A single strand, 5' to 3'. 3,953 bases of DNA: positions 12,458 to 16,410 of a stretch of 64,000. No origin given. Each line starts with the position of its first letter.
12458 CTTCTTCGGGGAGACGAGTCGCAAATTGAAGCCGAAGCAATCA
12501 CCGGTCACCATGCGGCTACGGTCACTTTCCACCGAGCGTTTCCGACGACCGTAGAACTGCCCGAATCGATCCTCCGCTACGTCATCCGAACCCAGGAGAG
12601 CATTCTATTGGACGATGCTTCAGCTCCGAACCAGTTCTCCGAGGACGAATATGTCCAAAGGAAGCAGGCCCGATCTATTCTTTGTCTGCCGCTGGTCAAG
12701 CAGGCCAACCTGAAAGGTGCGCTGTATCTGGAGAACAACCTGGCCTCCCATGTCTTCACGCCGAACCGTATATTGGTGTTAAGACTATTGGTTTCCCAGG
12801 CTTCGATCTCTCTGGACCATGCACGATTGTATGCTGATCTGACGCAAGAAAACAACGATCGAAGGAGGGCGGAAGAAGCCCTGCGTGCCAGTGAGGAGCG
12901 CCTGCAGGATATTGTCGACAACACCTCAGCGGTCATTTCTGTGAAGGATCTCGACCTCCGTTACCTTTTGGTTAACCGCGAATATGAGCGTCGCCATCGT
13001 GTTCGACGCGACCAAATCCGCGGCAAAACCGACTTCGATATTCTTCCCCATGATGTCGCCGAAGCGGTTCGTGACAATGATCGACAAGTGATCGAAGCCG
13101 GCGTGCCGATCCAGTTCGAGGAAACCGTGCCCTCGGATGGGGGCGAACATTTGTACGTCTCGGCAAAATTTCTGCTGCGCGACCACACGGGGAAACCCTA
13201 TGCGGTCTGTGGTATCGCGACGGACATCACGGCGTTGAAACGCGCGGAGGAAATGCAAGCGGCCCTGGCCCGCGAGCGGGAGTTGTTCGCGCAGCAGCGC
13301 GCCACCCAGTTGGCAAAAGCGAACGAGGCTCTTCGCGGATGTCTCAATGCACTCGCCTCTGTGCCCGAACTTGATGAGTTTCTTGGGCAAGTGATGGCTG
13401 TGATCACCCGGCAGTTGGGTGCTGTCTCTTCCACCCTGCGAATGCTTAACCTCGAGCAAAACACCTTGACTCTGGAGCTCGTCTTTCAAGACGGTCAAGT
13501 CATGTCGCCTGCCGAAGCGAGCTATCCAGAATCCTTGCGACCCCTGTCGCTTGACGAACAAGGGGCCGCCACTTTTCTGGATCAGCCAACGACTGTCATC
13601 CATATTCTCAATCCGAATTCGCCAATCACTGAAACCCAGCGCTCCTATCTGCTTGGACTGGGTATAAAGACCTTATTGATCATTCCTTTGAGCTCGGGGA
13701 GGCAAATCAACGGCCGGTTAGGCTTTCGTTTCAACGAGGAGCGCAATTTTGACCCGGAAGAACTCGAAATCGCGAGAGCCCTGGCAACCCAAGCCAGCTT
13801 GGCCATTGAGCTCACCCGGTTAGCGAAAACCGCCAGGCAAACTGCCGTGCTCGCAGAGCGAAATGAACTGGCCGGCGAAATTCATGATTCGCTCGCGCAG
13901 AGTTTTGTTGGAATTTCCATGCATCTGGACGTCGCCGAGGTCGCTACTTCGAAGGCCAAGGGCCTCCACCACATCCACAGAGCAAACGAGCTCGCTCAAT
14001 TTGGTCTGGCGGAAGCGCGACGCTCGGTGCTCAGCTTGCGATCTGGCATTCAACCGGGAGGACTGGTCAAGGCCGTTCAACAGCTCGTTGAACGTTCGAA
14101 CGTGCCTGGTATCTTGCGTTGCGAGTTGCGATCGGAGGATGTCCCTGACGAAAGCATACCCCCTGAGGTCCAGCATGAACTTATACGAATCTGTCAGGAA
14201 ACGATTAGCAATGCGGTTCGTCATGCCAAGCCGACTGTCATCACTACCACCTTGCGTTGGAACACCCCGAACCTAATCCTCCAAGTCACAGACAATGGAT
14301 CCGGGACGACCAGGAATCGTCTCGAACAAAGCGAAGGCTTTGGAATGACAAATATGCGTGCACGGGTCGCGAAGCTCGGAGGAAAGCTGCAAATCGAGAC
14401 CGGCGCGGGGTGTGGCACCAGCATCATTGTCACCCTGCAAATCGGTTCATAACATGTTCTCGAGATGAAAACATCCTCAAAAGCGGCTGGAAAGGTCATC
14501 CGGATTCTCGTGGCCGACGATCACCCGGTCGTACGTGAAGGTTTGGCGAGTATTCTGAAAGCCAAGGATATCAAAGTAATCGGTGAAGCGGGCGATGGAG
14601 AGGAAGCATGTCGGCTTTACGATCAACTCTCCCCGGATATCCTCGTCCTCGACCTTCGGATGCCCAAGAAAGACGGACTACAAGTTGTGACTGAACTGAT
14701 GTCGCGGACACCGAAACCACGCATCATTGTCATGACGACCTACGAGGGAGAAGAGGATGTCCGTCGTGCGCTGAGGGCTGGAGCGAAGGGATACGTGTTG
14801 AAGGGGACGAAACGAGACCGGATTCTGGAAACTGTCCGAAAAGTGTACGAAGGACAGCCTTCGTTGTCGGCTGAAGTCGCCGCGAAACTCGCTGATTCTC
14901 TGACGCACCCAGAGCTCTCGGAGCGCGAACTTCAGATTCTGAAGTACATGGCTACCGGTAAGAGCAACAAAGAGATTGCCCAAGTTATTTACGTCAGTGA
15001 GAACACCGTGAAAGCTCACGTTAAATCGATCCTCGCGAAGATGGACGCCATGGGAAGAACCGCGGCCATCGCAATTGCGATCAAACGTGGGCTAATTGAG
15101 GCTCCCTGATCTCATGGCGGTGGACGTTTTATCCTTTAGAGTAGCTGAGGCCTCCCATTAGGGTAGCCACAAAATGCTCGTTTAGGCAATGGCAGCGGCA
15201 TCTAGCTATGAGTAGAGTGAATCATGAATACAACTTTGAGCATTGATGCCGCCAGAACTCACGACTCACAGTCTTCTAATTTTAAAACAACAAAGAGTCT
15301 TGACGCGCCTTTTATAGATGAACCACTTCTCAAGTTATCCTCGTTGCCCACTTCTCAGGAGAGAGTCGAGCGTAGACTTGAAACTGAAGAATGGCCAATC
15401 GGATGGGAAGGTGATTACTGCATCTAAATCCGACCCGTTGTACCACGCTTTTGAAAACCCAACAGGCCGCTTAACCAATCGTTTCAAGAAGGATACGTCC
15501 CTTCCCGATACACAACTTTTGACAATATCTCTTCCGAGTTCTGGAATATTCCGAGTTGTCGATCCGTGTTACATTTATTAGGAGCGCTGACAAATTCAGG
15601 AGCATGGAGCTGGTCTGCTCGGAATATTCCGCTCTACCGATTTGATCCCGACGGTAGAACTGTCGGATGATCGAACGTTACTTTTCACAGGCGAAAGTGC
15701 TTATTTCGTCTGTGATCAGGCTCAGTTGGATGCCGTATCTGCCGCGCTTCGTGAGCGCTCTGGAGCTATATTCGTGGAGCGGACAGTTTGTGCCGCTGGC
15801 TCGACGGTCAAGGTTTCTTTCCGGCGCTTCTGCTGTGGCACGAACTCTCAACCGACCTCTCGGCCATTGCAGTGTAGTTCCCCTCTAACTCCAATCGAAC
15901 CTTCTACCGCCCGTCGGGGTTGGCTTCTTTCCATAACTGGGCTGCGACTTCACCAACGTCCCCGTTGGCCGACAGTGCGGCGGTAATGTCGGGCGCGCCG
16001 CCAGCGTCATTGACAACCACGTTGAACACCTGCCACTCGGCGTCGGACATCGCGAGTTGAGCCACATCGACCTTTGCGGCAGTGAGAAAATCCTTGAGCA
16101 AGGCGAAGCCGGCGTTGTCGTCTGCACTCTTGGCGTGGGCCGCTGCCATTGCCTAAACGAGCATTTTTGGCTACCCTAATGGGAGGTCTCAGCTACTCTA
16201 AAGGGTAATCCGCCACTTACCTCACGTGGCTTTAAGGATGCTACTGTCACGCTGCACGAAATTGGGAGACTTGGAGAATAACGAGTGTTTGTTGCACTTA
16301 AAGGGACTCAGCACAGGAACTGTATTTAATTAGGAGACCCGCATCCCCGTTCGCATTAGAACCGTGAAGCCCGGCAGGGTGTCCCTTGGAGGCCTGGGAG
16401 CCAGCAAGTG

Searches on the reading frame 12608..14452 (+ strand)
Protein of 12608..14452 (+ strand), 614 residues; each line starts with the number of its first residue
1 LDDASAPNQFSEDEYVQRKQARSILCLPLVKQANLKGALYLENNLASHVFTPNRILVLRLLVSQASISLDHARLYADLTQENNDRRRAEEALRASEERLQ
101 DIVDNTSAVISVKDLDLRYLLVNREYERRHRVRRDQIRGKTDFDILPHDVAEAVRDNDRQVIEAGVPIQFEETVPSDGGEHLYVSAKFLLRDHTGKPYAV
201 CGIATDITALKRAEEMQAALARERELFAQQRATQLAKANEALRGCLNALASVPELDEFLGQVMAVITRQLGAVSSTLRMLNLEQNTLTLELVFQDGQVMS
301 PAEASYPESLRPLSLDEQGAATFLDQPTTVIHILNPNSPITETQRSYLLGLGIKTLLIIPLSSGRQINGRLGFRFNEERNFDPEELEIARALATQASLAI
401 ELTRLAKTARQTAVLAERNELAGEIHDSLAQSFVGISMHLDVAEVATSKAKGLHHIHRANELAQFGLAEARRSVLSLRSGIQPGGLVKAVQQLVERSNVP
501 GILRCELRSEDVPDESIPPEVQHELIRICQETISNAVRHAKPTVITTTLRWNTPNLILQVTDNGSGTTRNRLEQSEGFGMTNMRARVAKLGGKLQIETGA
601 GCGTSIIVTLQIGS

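Call 8: search_protein_families(library=pfam, proteins=[window:12608-14452:+], max_evalue=0.1)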
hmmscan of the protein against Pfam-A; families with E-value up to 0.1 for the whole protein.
window:12608-14452:+ (614 aa): 9 families
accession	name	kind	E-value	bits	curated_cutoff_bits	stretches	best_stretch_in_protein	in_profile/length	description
PF08448.16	PAS_4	-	5.9e-21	75.2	23.1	1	103-212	1-110/110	PAS fold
PF01590.32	GAF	-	1.7e-16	61.4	22.4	2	254-400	1-133/133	GAF domain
PF13185.12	GAF_2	-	2.4e-15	57.4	28.6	2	255-401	4-136/136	GAF domain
PF02518.31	HATPase_c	-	2.9e-13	50.6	26.4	1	522-611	3-108/111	Histidine kinase-, DNA gyrase B-, and HSP90-like ATPase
PF07730.19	HisKA_3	-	1.3e-11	45.3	24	1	417-479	1-65/68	Histidine kinase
PF13492.12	GAF_3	-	9.8e-09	36.1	27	1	255-401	2-128/129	GAF domain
PF00989.32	PAS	-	0.0044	17.5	22.6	1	97-207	1-113/113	PAS fold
PF10123.14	Mu-like_Pro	-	0.045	13.7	25.2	1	179-283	95-194/330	Mu-like prophage I protein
PF13188.13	PAS_8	-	0.049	14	21.8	0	97-150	1-54/65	PAS domain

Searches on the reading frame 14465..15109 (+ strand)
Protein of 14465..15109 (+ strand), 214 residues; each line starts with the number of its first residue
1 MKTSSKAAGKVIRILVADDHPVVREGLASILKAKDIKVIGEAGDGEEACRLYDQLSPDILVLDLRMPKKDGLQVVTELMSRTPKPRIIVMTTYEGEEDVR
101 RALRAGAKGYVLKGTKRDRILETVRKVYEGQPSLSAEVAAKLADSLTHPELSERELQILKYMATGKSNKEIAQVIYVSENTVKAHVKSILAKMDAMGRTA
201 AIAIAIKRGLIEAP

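Call 8: search_protein_families(library=pfam, proteins=[window:14465-15109:+], max_evalue=0.1)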
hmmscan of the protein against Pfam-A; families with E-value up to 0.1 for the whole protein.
window:14465-15109:+ (214 aa): 7 families
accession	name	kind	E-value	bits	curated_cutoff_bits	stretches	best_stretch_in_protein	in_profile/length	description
PF00072.30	Response_reg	-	2.6e-29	102.1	30.2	1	14-124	1-110/111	Response regulator receiver domain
PF00196.25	GerE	-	4.8e-19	68.2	23.5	1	151-205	3-57/57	Bacterial regulatory proteins, luxR family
PF08281.18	Sigma70_r4_2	-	0.00011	22.2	25.7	1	150-193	10-54/54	Sigma-70, region 4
PF04545.22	Sigma70_r4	-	0.0021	18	24.1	1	150-193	4-48/50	Sigma-70, region 4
PF13412.12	HTH_24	-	0.005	16.8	21.9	1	153-187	3-39/48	Winged helix-turn-helix DNA-binding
PF13936.12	HTH_38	-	0.016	15.4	27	1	151-186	7-41/44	Helix-turn-helix domain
PF13384.12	HTH_23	-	0.031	14.5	24.6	1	154-184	6-36/50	Homeodomain-like domain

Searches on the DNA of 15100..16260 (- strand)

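Call 47: search_rna_families(sources=[L007, L008, L009, L004, L006], threshold=evalue, max_evalue=1)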
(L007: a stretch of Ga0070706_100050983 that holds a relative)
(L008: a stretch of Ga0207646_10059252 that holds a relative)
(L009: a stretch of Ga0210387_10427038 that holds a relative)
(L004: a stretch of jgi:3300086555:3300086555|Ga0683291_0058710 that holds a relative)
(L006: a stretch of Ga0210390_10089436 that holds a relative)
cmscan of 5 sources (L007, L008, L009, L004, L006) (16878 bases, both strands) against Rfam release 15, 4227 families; matches with E-value up to 1: 0.
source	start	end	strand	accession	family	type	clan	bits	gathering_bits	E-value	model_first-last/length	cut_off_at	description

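Call 66: search_dna_similar(query=window:15100-16260:+, collection=plasmids, mode=distant, max_rows=5)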
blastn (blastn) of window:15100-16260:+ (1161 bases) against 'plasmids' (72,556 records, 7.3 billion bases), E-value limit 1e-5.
No match.

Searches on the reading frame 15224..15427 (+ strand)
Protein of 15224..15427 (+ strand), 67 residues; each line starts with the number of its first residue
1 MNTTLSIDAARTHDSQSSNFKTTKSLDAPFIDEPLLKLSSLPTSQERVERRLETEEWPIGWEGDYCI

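Call 8: search_protein_families(library=pfam, proteins=[window:15224-15427:+], max_evalue=0.1)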
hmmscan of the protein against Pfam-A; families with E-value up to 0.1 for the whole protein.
window:15224-15427:+ (67 aa): 0 families

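Call 9: search_protein_families(library=ncbifam, proteins=[window:15224-15427:+], max_evalue=0.1)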
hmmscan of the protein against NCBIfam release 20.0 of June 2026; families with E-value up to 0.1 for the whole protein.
window:15224-15427:+ (67 aa): 0 families

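Call 24: find_encoding_contigs(protein=window:15224-15427:+, flank=10000, max_places=10)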
Protein window:15224-15427:+ (67 aa): no gene with exactly this product is on record in the collection.

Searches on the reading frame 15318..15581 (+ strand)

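Call 8: search_protein_families(library=pfam, proteins=[window:15318-15581:+], max_evalue=0.1)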
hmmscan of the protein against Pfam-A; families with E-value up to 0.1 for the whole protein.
window:15318-15581:+ (87 aa): 1 family
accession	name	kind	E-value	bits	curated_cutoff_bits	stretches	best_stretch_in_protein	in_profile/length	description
PF04478.17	Mid2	-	0.02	15.1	23.2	1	27-65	82-121/150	Mid2 like cell wall stress sensor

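Call 9: search_protein_families(library=ncbifam, proteins=[window:15318-15581:+], max_evalue=0.1)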
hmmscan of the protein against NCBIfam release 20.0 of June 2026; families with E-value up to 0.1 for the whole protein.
window:15318-15581:+ (87 aa): 0 families
